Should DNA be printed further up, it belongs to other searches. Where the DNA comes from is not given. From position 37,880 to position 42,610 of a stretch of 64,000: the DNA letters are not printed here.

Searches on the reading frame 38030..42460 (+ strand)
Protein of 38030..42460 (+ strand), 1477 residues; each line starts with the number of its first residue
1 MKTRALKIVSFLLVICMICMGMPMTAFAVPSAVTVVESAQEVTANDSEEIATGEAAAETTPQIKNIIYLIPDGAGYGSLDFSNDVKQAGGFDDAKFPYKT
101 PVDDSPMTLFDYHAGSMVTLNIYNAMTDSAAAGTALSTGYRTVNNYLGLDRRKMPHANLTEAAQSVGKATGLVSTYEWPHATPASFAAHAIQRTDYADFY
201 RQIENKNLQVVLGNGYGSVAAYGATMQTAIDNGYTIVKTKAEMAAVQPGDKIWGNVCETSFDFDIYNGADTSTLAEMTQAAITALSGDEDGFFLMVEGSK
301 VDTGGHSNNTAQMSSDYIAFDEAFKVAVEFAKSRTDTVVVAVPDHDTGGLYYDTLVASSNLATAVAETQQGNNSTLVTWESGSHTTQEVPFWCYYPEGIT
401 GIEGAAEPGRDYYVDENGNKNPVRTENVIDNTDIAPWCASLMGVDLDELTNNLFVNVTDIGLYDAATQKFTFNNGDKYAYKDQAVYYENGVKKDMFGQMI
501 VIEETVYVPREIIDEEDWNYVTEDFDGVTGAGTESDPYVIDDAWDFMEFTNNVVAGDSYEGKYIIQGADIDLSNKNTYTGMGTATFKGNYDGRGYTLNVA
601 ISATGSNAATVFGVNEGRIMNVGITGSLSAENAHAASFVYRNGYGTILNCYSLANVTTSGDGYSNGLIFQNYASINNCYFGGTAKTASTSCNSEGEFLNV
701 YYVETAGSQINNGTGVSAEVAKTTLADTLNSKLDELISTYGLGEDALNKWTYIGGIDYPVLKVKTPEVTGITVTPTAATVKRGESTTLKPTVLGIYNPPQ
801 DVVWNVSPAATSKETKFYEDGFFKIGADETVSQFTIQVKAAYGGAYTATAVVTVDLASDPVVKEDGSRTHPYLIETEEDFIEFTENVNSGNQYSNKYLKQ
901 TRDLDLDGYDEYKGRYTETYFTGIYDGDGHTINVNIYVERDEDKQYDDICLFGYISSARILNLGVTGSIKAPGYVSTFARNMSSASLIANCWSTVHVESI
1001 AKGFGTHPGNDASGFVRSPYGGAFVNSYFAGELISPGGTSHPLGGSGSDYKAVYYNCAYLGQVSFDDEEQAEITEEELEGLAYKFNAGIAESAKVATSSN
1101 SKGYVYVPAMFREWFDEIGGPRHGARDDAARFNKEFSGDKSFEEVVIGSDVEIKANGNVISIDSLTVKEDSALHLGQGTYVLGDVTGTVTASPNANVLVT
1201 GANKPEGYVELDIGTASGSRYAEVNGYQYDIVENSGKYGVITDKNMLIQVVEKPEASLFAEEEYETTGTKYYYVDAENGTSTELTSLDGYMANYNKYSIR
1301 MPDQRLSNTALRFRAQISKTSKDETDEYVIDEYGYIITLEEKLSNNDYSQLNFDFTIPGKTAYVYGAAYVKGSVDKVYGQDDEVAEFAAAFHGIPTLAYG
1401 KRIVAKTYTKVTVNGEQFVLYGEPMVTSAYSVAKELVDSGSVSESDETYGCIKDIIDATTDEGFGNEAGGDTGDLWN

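Call 6: search_protein_families(library=pfam, proteins=[window:38030-42460:+], max_evalue=0.01)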
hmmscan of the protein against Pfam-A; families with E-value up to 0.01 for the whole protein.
window:38030-42460:+ (1477 aa): 2 families
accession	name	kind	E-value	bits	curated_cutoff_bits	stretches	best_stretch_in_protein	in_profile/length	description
PF00245.25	Alk_phosphatase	-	3e-47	161.9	24.4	1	63-386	1-353/423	Alkaline phosphatase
PF01676.23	Metalloenzyme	-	0.0012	18.9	24.3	1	270-398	127-225/252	Metalloenzyme superfamily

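Call 12: search_protein_families(library=padloc, proteins=[window:38030-42460:+], max_evalue=0.1)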
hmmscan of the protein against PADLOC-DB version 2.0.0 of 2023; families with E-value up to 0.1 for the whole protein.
window:38030-42460:+ (1477 aa): 0 families
